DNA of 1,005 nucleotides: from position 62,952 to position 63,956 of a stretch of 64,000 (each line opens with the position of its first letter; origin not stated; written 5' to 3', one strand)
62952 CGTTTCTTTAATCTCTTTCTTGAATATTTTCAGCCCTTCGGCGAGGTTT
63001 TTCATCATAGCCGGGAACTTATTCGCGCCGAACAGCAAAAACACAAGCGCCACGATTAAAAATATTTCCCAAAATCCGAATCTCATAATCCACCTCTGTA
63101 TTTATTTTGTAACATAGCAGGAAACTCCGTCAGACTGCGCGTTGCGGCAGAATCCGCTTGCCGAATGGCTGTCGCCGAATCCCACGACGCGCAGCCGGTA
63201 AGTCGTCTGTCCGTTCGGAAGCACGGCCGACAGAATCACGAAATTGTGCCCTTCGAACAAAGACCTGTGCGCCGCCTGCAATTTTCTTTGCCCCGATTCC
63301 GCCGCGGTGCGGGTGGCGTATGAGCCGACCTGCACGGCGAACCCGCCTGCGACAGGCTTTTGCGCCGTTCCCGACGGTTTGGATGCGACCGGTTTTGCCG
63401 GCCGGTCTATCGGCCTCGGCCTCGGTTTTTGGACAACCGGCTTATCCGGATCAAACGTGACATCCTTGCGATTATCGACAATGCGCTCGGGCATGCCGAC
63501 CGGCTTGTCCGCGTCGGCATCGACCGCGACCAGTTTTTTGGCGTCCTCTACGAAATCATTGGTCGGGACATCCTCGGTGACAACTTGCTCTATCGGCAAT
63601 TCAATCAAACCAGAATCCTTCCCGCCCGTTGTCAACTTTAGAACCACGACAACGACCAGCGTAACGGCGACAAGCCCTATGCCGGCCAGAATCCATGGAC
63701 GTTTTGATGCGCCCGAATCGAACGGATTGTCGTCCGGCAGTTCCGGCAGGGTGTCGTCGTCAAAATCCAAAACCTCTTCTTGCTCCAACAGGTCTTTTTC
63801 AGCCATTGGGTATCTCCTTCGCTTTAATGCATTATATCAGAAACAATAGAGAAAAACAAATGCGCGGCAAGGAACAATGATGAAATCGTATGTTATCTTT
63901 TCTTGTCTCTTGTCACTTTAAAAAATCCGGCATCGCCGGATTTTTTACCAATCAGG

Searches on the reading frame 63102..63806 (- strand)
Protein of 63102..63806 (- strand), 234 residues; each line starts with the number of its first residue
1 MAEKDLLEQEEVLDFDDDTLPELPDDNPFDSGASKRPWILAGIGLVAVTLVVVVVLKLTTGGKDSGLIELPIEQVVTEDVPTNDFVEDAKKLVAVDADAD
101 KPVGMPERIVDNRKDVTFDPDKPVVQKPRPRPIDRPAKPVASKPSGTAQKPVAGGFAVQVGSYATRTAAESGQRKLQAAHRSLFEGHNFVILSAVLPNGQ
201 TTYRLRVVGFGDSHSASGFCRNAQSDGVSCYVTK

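Call 70: find_encoding_contigs(protein=window:63102-63806:-, flank=10000, max_places=3)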
Protein window:63102-63806:- (234 aa): 1 contig read that carries it; 1 place shown.
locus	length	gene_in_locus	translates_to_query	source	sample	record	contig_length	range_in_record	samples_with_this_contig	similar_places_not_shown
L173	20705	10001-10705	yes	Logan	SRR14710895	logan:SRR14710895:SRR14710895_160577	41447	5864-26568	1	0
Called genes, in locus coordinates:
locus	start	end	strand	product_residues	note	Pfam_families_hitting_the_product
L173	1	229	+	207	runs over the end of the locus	-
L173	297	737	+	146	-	-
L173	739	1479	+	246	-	PF03006:HlyIII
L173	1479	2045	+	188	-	-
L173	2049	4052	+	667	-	PF05649:Peptidase_M13_N, PF01431:Peptidase_M13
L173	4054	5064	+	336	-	PF04055:Radical_SAM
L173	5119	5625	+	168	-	-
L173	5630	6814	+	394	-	-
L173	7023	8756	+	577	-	PF07973:tRNA_SAD, PF00587:tRNA-synt_2b, PF03129:HGTP_anticodon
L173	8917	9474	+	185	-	-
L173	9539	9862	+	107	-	-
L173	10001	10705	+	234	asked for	PF05036:SPOR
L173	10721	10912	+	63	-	PF02416:TatA_B_E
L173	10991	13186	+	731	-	PF17854:FtsK_alpha, PF01580:FtsK_SpoIIIE, PF01935:DUF87 (weak), PF12846:AAA_10 (weak), PF09397:FtsK_gamma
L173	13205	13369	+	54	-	-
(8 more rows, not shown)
